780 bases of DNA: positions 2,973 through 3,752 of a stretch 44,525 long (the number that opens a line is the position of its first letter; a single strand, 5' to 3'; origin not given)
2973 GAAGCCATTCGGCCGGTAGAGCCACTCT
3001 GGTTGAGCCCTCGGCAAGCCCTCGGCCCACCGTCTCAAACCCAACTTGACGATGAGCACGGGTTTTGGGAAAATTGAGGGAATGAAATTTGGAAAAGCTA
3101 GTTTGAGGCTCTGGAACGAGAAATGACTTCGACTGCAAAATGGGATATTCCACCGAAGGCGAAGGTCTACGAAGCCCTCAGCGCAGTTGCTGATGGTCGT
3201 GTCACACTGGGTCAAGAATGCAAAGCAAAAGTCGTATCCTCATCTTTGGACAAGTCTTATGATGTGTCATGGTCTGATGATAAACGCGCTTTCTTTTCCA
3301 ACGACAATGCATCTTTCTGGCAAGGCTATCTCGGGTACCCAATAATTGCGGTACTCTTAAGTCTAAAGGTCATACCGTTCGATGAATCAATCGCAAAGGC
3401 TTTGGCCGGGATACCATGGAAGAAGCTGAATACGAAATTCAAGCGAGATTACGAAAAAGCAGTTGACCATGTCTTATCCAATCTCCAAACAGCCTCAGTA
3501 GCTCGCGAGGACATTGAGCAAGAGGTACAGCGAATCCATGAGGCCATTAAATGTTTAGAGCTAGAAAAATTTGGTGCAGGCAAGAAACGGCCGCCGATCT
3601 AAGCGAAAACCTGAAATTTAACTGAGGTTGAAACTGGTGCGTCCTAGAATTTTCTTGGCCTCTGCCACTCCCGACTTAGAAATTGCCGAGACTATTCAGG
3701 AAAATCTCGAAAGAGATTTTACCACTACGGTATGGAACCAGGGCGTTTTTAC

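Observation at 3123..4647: Candidate two-gene defence module: small hydrophobic-segment protein plus TIR-like protein with an unassigned C-terminal domain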

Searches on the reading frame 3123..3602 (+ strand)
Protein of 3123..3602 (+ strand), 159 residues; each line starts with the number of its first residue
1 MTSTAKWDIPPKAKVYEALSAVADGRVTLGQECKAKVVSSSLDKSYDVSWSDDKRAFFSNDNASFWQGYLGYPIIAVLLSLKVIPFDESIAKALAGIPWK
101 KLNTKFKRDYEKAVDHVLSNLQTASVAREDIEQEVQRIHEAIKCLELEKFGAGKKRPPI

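Call 3: search_protein_families(library=pfam, proteins=[window:3123-3602:+], max_evalue=1)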
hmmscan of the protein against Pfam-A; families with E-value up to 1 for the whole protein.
window:3123-3602:+ (159 aa): 2 families
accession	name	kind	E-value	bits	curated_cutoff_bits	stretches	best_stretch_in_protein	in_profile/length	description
PF10052.14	DUF2288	-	0.15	12.7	25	1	88-139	4-55/91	Protein of unknown function (DUF2288)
PF07889.17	DUF1664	-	0.19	12.2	34.6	1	100-144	55-98/124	Protein of unknown function (DUF1664)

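Call 4: search_protein_families(library=padloc, proteins=[window:3123-3602:+], max_evalue=1)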
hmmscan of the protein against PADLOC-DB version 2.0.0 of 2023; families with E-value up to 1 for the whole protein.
window:3123-3602:+ (159 aa): 0 families

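Call 5: search_protein_families(library=ncbifam, proteins=[window:3123-3602:+], max_evalue=1)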
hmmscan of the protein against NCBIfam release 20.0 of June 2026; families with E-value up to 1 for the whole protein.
window:3123-3602:+ (159 aa): 0 families

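Call 11: search_solved_structures(query=window:3123-3602:+, max_evalue=10)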
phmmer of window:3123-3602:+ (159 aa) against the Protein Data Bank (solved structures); distinct sequences matched with E-value up to 10: 12.
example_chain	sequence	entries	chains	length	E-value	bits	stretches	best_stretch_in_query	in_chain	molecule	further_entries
5woz_A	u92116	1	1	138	0.15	15.5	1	69-138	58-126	Regulator of Ty1 transposition protein 103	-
2km4_A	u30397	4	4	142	0.16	15.4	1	69-138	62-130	Regulator of Ty1 transposition protein 103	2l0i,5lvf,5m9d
2aw6_A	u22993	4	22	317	0.25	14.7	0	72-136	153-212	PrgX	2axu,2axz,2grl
2grm_A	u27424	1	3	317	0.25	14.7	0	72-136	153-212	PrgX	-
9dso_C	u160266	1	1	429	0.75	13.2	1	73-137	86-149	Regulator of Ty1 transposition protein 103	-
2ga5_A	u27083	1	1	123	0.83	13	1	98-158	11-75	Frataxin homolog, mitochondrial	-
5t0v_A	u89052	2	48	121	0.86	13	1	97-158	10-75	Frataxin homolog, mitochondrial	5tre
2fql_A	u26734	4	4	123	0.87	12.9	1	97-158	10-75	Frataxin homolog, mitochondrial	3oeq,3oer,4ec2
2awi_A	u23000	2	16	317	1.7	12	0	80-135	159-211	PrgX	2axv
3swk_A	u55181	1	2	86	2.9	11.3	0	109-145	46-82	Vimentin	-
5whf_A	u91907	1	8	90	3.2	11.1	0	110-145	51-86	Vimentin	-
3uf1_A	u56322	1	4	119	6.1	10.2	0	111-145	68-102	Vimentin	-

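Call 12: find_homologous_proteins(query=window:3123-3602:+)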
Query window:3123-3602:+ (159 aa): 571 proteins with E <= 0.001 among 643 candidates; the best 120 are listed.
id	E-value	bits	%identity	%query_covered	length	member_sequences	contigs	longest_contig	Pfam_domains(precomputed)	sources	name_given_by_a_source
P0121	1.1e-99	349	100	100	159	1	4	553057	PF27709.1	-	-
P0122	2.2e-51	192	60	97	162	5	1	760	PF27709.1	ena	-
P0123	4.5e-50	188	59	96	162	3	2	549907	PF27709.1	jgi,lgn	-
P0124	1.6e-49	186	59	97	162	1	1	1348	PF27709.1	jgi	-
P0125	3.3e-49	185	59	96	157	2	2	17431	PF27709.1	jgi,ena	-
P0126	2.3e-48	182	60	93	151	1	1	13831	PF27709.1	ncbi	-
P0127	4.4e-48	181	58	96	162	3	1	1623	PF27709.1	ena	-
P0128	6.6e-48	181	56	97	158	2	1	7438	PF27709.1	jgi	-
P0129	7.5e-48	180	56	97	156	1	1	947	PF27709.1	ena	-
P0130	1.0e-47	180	55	96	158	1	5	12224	PF27709.1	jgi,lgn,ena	-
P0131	1.1e-47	180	59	91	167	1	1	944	PF27709.1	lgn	-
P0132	1.3e-47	180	56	96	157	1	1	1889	PF27709.1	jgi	-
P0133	1.6e-47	179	60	92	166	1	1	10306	PF27709.1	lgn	-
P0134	1.6e-47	179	58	96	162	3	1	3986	PF27709.1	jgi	-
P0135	1.7e-47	179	58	96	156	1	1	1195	PF27709.1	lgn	-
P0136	1.9e-47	179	56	95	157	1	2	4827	PF27709.1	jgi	jgi:hypothetical protein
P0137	6.7e-47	177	55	90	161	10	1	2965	PF27709.1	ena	-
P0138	8.2e-47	177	56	97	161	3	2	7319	PF27709.1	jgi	jgi:hypothetical protein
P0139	2.1e-46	176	56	95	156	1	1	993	PF27709.1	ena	-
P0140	2.6e-46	175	53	96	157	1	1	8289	PF27709.1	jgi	jgi:hypothetical protein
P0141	2.8e-46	175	56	97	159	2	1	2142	PF27709.1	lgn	-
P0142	3.6e-46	175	55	97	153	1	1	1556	PF27709.1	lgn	-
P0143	4.0e-46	175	58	97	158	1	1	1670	PF27709.1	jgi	jgi:hypothetical protein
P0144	4.2e-46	175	55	96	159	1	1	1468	PF27709.1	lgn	-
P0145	4.5e-46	175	53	97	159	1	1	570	PF27709.1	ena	-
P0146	4.6e-46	175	53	97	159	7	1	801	PF27709.1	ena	-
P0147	4.6e-46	175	55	97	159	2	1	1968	PF27709.1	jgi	jgi:hypothetical protein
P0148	5.0e-46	175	55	94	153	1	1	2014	PF27709.1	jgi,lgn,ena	-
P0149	5.9e-46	174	57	89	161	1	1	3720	PF27709.1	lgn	-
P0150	6.3e-46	174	55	89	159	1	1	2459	PF27709.1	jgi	jgi:hypothetical protein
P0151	6.4e-46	174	60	91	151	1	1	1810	PF27709.1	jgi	jgi:hypothetical protein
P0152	7.1e-46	174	55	96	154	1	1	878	PF27709.1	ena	-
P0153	9.8e-46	174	55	97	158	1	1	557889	PF27709.1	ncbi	ncbi:MAG: hypothetical protein ACYC1K_01945 [Minisyncoccota bacterium]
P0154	9.9e-46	174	55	90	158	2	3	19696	PF27709.1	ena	-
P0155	1.0e-45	174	55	97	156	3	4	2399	PF27709.1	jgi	-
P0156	1.5e-45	173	54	96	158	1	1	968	PF27709.1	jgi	jgi:hypothetical protein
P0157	1.6e-45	173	53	96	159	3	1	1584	PF27709.1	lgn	-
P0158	1.8e-45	173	56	91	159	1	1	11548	PF27709.1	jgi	-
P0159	2.0e-45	173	54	96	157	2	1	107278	PF27709.1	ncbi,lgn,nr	ncbi:MAG: hypothetical protein JXO48_08030 [Deltaproteobacteria bacterium]|nr:hypothetical protein [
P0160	2.1e-45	173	55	93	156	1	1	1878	PF27709.1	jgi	jgi:hypothetical protein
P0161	2.2e-45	172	55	91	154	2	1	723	PF27709.1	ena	-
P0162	2.5e-45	172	55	94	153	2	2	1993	PF27709.1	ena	-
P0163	2.6e-45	172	55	97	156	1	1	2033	PF27709.1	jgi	jgi:hypothetical protein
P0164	3.4e-45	172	54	96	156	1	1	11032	PF27709.1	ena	-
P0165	3.8e-45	172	55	97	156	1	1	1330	PF27709.1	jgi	jgi:hypothetical protein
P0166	4.5e-45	171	59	91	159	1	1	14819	PF27709.1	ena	-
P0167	5.1e-45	171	53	89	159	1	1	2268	PF27709.1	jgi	-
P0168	5.2e-45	171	55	97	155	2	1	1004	PF27709.1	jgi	jgi:hypothetical protein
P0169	5.5e-45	171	56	86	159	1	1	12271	PF27709.1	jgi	jgi:hypothetical protein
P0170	6.2e-45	171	54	92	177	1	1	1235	PF27709.1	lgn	-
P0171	7.0e-45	171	54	96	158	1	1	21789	PF27709.1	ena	-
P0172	8.5e-45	171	56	96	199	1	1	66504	PF27709.1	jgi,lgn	-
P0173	8.7e-45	171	55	89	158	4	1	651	PF27709.1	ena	-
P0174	9.7e-45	170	57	89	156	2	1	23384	PF27709.1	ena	-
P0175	1.1e-44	170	55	96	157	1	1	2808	PF27709.1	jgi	jgi:hypothetical protein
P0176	1.1e-44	170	54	89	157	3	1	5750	PF27709.1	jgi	-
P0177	1.1e-44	170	58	94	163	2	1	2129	PF27709.1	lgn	-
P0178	1.4e-44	170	52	96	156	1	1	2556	PF27709.1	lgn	-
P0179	1.6e-44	170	55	89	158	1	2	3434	PF27709.1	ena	-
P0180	1.8e-44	170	55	96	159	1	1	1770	PF27709.1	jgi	jgi:hypothetical protein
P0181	1.8e-44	169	53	97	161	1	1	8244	PF27709.1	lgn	-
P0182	2.7e-44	169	55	96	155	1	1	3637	PF27709.1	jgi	jgi:hypothetical protein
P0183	2.7e-44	169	55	95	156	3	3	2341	PF27709.1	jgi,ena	-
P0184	2.9e-44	169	54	96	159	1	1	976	PF27709.1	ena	-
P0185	3.3e-44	169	53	91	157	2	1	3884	PF27709.1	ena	-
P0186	3.4e-44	169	55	92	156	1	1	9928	PF27709.1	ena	-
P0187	3.5e-44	169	55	91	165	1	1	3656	PF27709.1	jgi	jgi:hypothetical protein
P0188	3.9e-44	168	56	89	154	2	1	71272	PF27709.1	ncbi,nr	ncbi:MAG: hypothetical protein HY913_14525 [Desulfomonile tiedjei]|nr:hypothetical protein [Desulfom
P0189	4.0e-44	168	53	96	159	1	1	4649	PF27709.1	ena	-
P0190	4.1e-44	168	54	91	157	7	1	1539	PF27709.1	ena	-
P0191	4.5e-44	168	53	97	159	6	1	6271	PF27709.1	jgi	jgi:hypothetical protein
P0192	5.1e-44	168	55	91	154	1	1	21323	PF27709.1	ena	-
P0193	5.4e-44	168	59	92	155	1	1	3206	PF27709.1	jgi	jgi:hypothetical protein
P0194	5.7e-44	168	55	93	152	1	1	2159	PF27709.1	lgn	-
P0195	6.0e-44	168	55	89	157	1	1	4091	PF27709.1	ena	-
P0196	6.1e-44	168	55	88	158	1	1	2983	PF27709.1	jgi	-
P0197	6.6e-44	168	57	89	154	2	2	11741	PF27709.1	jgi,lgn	jgi:hypothetical protein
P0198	6.6e-44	168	58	90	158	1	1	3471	PF27709.1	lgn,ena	-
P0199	7.2e-44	168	56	94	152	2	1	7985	PF27709.1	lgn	-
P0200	8.1e-44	167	54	96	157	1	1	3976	PF27709.1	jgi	jgi:hypothetical protein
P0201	8.3e-44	167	53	96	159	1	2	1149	PF27709.1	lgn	-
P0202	8.4e-44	167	54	89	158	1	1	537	PF27709.1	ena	-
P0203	8.5e-44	167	53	98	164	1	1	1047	PF27709.1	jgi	jgi:hypothetical protein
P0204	9.3e-44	167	55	94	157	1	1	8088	PF27709.1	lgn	-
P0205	9.7e-44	167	52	96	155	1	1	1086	PF27709.1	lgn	-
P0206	1.0e-43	167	55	96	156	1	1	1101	PF27709.1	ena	-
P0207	1.0e-43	167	52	96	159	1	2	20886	PF27709.1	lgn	-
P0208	1.1e-43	167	57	91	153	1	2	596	PF27709.1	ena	-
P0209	1.1e-43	167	53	96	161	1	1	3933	PF27709.1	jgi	jgi:hypothetical protein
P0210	1.1e-43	167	55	96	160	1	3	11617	PF27709.1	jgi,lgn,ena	jgi:hypothetical protein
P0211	1.4e-43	167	53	90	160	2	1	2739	PF27709.1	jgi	jgi:hypothetical protein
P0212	1.4e-43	167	55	90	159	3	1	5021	PF27709.1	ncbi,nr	ncbi:MAG: hypothetical protein HY789_11410 [Deltaproteobacteria bacterium]|nr:hypothetical protein [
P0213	1.6e-43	166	55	94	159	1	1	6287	PF27709.1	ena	-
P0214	1.6e-43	166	55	94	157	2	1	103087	PF27709.1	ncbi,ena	-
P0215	1.9e-43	166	55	86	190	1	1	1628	PF27709.1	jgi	jgi:hypothetical protein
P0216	1.9e-43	166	53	96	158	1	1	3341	PF27709.1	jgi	jgi:hypothetical protein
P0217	2.0e-43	166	54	96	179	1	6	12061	PF27709.1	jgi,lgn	jgi:hypothetical protein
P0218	2.1e-43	166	53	97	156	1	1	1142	PF27709.1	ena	-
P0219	2.1e-43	166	56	91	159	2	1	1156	PF27709.1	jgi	-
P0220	3.0e-43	166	52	91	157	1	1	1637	PF27709.1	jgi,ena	-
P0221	3.0e-43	166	54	96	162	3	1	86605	PF27709.1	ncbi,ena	-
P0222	3.1e-43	165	56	95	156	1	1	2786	PF27709.1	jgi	jgi:hypothetical protein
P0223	3.2e-43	165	53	90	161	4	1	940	PF27709.1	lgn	-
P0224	3.3e-43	165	53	96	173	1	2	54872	PF27709.1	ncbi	-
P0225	3.5e-43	165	51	96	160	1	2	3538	PF27709.1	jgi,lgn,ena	-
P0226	3.9e-43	165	52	97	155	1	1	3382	PF27709.1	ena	-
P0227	4.0e-43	165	54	99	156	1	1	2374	PF27709.1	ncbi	-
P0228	4.1e-43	165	54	91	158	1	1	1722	PF27709.1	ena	-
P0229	4.1e-43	165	53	97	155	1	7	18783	PF27709.1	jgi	jgi:hypothetical protein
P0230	4.2e-43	165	53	97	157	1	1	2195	PF27709.1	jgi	jgi:hypothetical protein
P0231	4.2e-43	165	53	96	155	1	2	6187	PF27709.1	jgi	jgi:hypothetical protein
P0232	4.3e-43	165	53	89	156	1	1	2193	PF27709.1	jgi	jgi:hypothetical protein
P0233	4.4e-43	165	53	98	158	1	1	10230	PF27709.1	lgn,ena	-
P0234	5.2e-43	165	54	91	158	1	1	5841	PF27709.1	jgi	jgi:hypothetical protein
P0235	5.3e-43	165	54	93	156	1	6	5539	PF27709.1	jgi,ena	-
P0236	5.3e-43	165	55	96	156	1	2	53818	PF27709.1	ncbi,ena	-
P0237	5.4e-43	165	56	91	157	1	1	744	PF27709.1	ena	-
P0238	5.8e-43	165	54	94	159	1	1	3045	PF27709.1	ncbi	-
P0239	5.9e-43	165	53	97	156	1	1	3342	PF27709.1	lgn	-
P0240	6.3e-43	164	56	89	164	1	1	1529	PF27709.1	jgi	jgi:hypothetical protein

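Call 23: find_related_loci(query=A2, collection=genome_contigs, flank=8000)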
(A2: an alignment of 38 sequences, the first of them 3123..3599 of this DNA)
Query A2 (159 aa) in genome_contigs; peptide patterns used: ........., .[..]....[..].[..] (x = any residue, [..] = any of these).
176 stretches matched a pattern; 137 encode a relative of the query (tblastn E <= 1e-3); the best 80 are kept; 80 distinct loci.
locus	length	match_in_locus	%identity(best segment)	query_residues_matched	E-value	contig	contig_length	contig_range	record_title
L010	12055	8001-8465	58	1-158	4e-56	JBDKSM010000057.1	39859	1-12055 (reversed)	MAG: Syntrophaceae bacterium isolate 6_bin.182 c_000000325314, whole genome shotgun sequence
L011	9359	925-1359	60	5-152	8e-54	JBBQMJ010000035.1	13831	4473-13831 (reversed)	MAG: Fimbriimonadales bacterium isolate Co_metawrap_422 Cmw_422_k141_1031074_length_13831_cov_7.0000, whole genome shotg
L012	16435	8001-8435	56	5-149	3e-53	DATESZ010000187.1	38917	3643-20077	MAG TPA_asm: Syntrophales bacterium isolate SMAG_U8302 k141_2761167, whole genome shotgun sequence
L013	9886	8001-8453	57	7-158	6e-52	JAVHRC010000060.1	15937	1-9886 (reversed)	MAG: Candidatus Aenigmatarchaeota archaeon isolate WB01no19_42_17 NODE_2565_length_15937_cov_9.562713, whole genome shot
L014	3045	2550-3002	54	7-158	6e-51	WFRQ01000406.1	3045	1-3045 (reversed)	MAG: Deltaproteobacteria bacterium isolate S015_17 k151_50390, whole genome shotgun sequence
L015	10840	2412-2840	55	5-147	2e-50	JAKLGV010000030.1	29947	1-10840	MAG: Deltaproteobacteria bacterium isolate RA.bin48 RA.bin48_30, whole genome shotgun sequence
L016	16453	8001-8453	54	7-158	1e-49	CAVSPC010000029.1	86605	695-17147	MAG: uncultured delta proteobacterium isolate MFD01299.bin.3.165 genome assembly, contig: contig_6957, whole genome shot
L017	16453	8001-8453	54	7-158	1e-49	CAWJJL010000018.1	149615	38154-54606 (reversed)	MAG: uncultured delta proteobacterium isolate MFD04492.bin.2.26 genome assembly, contig: contig_21728, whole genome shot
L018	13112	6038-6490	55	7-158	3e-49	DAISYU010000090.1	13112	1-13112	MAG TPA_asm: Thermodesulfobacteriota bacterium isolate CTOTU18761 NODE_3720_length_13112_cov_11.448572, whole genome sho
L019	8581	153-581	54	5-147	8e-49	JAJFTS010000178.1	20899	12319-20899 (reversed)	MAG: Deltaproteobacteria bacterium isolate bin.256 k141_2173617, whole genome shotgun sequence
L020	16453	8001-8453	55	7-158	6e-49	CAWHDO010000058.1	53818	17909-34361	MAG: uncultured delta proteobacterium isolate MFD03726.bin.3.89 genome assembly, contig: contig_85933, whole genome shot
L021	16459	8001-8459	53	5-158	1e-48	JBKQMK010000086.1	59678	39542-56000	MAG: Desulfomonilaceae bacterium isolate LABRr1A1B1C__bin_124 LABRr1A1B1C_000000035414, whole genome shotgun sequence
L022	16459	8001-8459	51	5-158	3e-48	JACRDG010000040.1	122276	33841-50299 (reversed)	MAG: Desulfomonile tiedjei isolate NC_groundwater_1666_Pr3_B-0.1um_58_14 SR-2_scaffold_141_899411, whole genome shotgun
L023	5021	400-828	55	7-149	2e-48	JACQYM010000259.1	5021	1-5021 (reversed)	MAG: Deltaproteobacteria bacterium isolate NC_groundwater_1541_Pr4_S-0.65um_57_8 SR1-18-Sp65_coassembly_scaffold_469934,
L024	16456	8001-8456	53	6-158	5e-48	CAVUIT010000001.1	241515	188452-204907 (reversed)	MAG: uncultured delta proteobacterium isolate MFD01872.bin.2.115 genome assembly, contig: contig_109145, whole genome sh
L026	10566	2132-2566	54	6-150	5e-48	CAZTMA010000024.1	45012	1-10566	MAG TPA_asm: uncultured Anaerolineales bacterium isolate SRP239243_co1_342 genome assembly, contig: NODE_998_length_4501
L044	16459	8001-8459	49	5-158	6e-45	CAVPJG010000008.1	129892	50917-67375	MAG: uncultured Thermoleophilia bacterium isolate MFD00032.bin.2.164 genome assembly, contig: contig_40107, whole genome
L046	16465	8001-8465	49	3-158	3e-44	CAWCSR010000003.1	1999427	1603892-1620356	MAG: uncultured Thermoleophilia bacterium isolate MFD04428.bin.2.40 genome assembly, contig: contig_23250, whole genome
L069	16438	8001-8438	44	1-149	9e-37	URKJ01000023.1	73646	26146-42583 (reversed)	uncultured bacterium isolate UMGS1084 genome assembly, contig: NODE_70_length_73646_cov_12.526681, whole genome shotgun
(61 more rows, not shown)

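Call 31: predict_structure(alignment_id=A2)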
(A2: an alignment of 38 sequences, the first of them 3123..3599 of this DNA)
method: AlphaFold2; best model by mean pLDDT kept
length: 159 residues; sequences in the alignment: 38
mean_pLDDT: 91.8   pTM: 0.89
mean pLDDT of the five models: 91.8, 90.9, 90.4, 89.8, 89.3
residues with pLDDT >= 90: 131; 70-90: 18; 50-70: 9; < 50: 1
segments of 3 or more residues with pLDDT < 50: none
pLDDT, mean of each block of 10 residues (from residue 1): 80 97 98 96 95 94 88 98 97 95 92 94 84 98 93 68
secondary structure, 60 per line:
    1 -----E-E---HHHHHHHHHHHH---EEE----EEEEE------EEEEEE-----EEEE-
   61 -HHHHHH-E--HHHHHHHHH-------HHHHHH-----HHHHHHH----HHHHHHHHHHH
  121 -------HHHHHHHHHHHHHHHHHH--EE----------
elements in order: H12-23 E27-29 E34-38 E45-50 E56-59 H62-67 H72-80 H88-93 H99-105 H110-120 H128-145

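Call 34: fold_search(model_id=the predicted structure, library=pdb)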
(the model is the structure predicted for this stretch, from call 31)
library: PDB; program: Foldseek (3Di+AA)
matches with E <= 10: 145; with E <= 0.001: 0
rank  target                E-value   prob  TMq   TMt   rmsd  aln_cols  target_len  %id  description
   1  9nom_B                1.4e+00  0.13  0.16  0.06   4.9        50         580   18  Structure of the NIS synthetase NcdF from nocardichelin biosynthesis (released 2025-06-18)
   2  1su0                  1.8e+00  0.04  0.18  0.20  13.6       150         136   14  Crystal structure of a hypothetical protein at 2.3 A resolution (released 2004-08-24)
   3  7z6h_A                1.8e+00  0.04  0.15  0.11  10.9        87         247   10  Structure of DNA-bound human RAD17-RFC clamp loader and 9-1-1 checkpoint clamp (released 2022-05-04)
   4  4l5g_B                2.1e+00  0.02  0.15  0.15  17.1       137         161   16  Crystal structure of Thermus thermophilus CarD (released 2013-07-31)
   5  7nco_B                2.2e+00  0.02  0.18  0.14  15.7       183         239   11  Glutathione-S-transferase GliG mutant K127R (released 2021-05-12)
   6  7oe3                  2.2e+00  0.01  0.14  0.03  17.6       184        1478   12  Apo-structure of Lassa virus L protein (well-resolved endonuclease) [APO-ENDO] (released 2021-12-01)
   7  9ltr_D                2.3e+00  0.04  0.17  0.06  12.4       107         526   10  Cryo-EM structure of dimeric DDB1-DDA1-DET1-Ube2e2-COP1 complex (released 2026-01-28)
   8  7cnv_A                2.3e+00  0.02  0.16  0.19  17.5       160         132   14  Crystal structure of IscU H106C variant (released 2021-08-04)
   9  4q85_C                2.3e+00  0.02  0.17  0.08  16.5       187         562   10  YcaO with Non-hydrolyzable ATP (AMPCPP) Bound (released 2014-08-13)
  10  6i4x_A                2.5e+00  0.04  0.19  0.19  12.3        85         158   10  Crystal structure of SOCS2:Elongin C:Elongin B in complex with erythropoietin receptor peptide (released 2019-05-29)
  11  2nvx_B                2.5e+00  0.02  0.19  0.05  16.9       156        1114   15  RNA polymerase II elongation complex in 5 mM Mg+2 with 2'-dUTP (released 2006-12-19)
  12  8pel_H                2.6e+00  0.04  0.21  0.15  12.3       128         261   12  Structure of C. thermophilum RNA exosome core (released 2024-06-26)
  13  7tgj_A                2.8e+00  0.04  0.18  0.07   9.5       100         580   17  Crystal structure of DesD, the desferrioxamine synthetase from the Streptomyces griseoflavus ferrimycin biosynthetic p (released 2022-07-06)
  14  7tgj_E                2.8e+00  0.03  0.17  0.07   9.7        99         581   17  Crystal structure of DesD, the desferrioxamine synthetase from the Streptomyces griseoflavus ferrimycin biosynthetic p (released 2022-07-06)
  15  6wac                  2.8e+00  0.02  0.15  0.10  10.2        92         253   10  FF248-249AA PCNA mutant defective in BIR (released 2020-09-30)
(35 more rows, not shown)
